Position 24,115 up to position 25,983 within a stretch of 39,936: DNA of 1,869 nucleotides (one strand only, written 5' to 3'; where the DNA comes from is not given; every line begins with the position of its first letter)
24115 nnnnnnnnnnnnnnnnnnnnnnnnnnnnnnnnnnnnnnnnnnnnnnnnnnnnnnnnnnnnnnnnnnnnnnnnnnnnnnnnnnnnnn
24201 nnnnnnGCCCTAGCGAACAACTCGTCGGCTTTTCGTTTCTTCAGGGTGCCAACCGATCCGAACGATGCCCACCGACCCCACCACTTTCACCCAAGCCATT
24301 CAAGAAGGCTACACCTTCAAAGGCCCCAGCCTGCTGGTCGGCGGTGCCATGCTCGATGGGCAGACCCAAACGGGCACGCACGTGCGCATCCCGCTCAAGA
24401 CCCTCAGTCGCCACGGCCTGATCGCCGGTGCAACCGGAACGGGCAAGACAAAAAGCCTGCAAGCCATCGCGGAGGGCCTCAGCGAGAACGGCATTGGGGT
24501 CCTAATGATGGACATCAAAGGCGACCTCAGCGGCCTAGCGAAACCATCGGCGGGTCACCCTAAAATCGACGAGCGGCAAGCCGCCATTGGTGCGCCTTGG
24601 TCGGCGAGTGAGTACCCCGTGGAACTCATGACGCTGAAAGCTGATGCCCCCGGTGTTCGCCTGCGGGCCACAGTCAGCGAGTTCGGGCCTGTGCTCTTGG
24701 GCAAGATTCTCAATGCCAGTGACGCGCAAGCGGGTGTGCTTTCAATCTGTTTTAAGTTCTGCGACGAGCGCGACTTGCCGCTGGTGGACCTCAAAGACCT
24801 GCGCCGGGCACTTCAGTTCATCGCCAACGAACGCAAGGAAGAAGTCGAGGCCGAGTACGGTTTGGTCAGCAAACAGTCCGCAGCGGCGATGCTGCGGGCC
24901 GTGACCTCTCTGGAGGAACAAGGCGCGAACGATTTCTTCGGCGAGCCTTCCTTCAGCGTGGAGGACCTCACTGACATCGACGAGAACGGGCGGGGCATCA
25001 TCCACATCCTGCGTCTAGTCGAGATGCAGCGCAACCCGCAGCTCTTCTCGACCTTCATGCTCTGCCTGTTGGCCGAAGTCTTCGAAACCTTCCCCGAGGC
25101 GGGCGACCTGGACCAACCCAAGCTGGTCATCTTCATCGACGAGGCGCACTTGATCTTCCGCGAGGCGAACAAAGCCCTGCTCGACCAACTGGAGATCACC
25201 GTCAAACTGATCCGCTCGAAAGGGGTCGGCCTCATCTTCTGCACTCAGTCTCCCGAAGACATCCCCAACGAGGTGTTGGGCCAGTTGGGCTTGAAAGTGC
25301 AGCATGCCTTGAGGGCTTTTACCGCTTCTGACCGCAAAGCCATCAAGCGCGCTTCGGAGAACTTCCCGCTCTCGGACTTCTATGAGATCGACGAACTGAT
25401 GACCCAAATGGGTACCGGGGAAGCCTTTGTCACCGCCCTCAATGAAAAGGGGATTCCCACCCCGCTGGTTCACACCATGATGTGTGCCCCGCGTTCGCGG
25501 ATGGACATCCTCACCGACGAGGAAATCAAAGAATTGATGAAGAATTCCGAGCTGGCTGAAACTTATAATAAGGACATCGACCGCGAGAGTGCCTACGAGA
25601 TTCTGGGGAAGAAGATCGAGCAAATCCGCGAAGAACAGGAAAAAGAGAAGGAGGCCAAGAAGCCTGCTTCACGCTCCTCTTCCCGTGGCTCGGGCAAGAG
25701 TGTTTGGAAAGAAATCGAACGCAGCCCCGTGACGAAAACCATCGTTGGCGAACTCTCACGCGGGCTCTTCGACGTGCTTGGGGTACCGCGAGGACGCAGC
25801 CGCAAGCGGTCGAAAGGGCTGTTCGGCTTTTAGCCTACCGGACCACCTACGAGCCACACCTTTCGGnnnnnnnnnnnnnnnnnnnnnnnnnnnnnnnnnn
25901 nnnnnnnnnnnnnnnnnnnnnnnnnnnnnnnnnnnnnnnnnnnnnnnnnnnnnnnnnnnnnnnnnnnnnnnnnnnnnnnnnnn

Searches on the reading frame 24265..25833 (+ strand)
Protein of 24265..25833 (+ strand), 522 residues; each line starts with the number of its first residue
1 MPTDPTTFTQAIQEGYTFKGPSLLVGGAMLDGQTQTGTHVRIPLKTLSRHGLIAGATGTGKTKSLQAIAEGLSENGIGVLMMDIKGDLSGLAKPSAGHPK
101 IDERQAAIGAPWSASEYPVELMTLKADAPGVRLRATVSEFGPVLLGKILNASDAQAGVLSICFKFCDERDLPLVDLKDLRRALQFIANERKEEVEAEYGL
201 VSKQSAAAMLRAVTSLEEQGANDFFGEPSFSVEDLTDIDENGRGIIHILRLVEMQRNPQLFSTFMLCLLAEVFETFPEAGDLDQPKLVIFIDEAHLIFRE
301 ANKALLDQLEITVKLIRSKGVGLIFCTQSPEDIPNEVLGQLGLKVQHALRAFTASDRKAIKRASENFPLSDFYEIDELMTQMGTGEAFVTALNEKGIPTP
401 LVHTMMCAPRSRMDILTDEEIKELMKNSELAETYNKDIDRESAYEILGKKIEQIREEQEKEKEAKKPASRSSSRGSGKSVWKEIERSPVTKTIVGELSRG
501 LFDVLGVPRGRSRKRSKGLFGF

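Call 8: search_protein_families(library=pfam, proteins=[window:24265-25833:+], max_evalue=0.01)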
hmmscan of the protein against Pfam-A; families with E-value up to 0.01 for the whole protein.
window:24265-25833:+ (522 aa): 9 families
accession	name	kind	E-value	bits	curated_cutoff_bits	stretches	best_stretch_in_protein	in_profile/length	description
PF05872.18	HerA_C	-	1.3e-167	558.9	22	1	32-479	5-451/502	Helicase HerA-like C-terminal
PF01935.23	DUF87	-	4.2e-11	43.8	23.2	1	35-250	9-200/220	Helicase HerA, central domain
PF13401.12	AAA_22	-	7.4e-06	26.7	27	0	49-85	6-42/130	AAA domain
PF00004.35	AAA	-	8.8e-06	26.6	21.2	0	276-341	50-123/131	ATPase family associated with various cellular activities (AAA)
PF10412.15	TrwB_AAD_bind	-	0.0001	21.8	20.5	1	40-88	7-55/387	Type IV secretion-system coupling protein DNA-binding domain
PF13191.12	AAA_16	-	0.00023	22.1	32.6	0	49-81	25-57/167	AAA ATPase domain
PF01580.24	FtsK_SpoIIIE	-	0.00031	20.7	24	1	35-68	26-59/221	FtsK/SpoIIIE family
PF04851.21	ResIII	-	0.0023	18.3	22.5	0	43-76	18-51/164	Type III restriction enzyme, res subunit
PF05707.18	Zot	-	0.0091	15.9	20.3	0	271-350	64-148/197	Zonular occludens toxin (Zot)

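Call 73: find_related_loci(query=window:24265-25833:+, collection=genome_contigs, flank=1000)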
Query window:24265-25833:+ (522 aa) in genome_contigs; peptide patterns used: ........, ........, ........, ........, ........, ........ (x = any residue, [..] = any of these).
599 stretches matched a pattern (row limit reached: there are more); 401 encode a relative of the query (tblastn E <= 1e-3); the best 80 are kept; 80 distinct loci.
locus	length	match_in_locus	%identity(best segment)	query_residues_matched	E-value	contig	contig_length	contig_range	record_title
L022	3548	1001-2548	58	1-516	0e+0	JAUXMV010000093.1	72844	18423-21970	MAG: Bacteroidales bacterium isolate C1_concoct.bin.122 C1_k141_110354, whole genome shotgun sequence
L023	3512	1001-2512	56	6-514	0e+0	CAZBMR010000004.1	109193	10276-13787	MAG TPA_asm: uncultured Lentimicrobiaceae bacterium isolate binchicken_co263_295 genome assembly, contig: NODE_22_length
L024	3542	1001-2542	57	8-515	0e+0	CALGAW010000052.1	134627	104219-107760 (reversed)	MAG: uncultured Saprospiraceae bacterium isolate H3_Bin_METABAT__76_sub_1_1 genome assembly, contig: c_000000313358, who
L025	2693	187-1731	56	8-520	0e+0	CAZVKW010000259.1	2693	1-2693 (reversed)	MAG TPA_asm: uncultured Lentimicrobiaceae bacterium isolate SRP272421_co2_10 genome assembly, contig: NODE_170357_length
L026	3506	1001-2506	57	8-514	0e+0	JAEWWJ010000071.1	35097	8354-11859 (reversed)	MAG: Bacteroidetes bacterium isolate OH_SDB_95 k127_507049, whole genome shotgun sequence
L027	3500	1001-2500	59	8-499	0e+0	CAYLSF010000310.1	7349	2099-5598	MAG TPA_asm: uncultured Saprospiraceae bacterium isolate SRP135972_co1_130 genome assembly, contig: NODE_14964_length_73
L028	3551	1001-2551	56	8-522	0e+0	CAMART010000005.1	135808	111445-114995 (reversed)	MAG: Chitinophaga pinensis isolate GE-07nov19-19 genome assembly, contig: GE-07nov19-C25, whole genome shotgun sequence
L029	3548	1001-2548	55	8-520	0e+0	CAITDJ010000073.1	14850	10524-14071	MAG: uncultured Bacteroidetes bacterium isolate Loclat_bin-05130 genome assembly, contig: bin-05130:073/155, whole genom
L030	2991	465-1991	57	8-505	0e+0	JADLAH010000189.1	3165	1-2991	MAG: Chitinophagales bacterium isolate SJ120 c_000000574761, whole genome shotgun sequence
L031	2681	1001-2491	59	8-505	0e+0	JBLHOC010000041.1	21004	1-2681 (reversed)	MAG: Bacteroidia bacterium isolate 3300055726_19 Ga0535650_0003397, whole genome shotgun sequence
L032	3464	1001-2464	59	8-493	0e+0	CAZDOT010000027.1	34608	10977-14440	MAG TPA_asm: uncultured Chitinophagales bacterium isolate SRP257259_co1_46 genome assembly, contig: NODE_1279_length_346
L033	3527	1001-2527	58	8-513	0e+0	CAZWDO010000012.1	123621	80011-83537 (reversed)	MAG TPA_asm: uncultured bacterium isolate binchicken_co113_61 genome assembly, contig: NODE_134_length_123621_cov_5.0936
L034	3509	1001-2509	56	8-516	0e+0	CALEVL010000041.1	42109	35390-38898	MAG TPA_asm: uncultured Ignavibacteria bacterium isolate SRR5576004_bin.128_CONCOCT_v1.1_MAG genome assembly, contig: ER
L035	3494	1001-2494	59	8-499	0e+0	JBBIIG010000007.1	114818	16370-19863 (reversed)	MAG: bacterium isolate BR1S70218_bin_133 NODE_198_length_114818_cov_5.817249, whole genome shotgun sequence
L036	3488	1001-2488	57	8-506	0e+0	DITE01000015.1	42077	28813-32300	MAG TPA_asm: Bacteroidales bacterium UBA6192 UBA6192_contig_54533, whole genome shotgun sequence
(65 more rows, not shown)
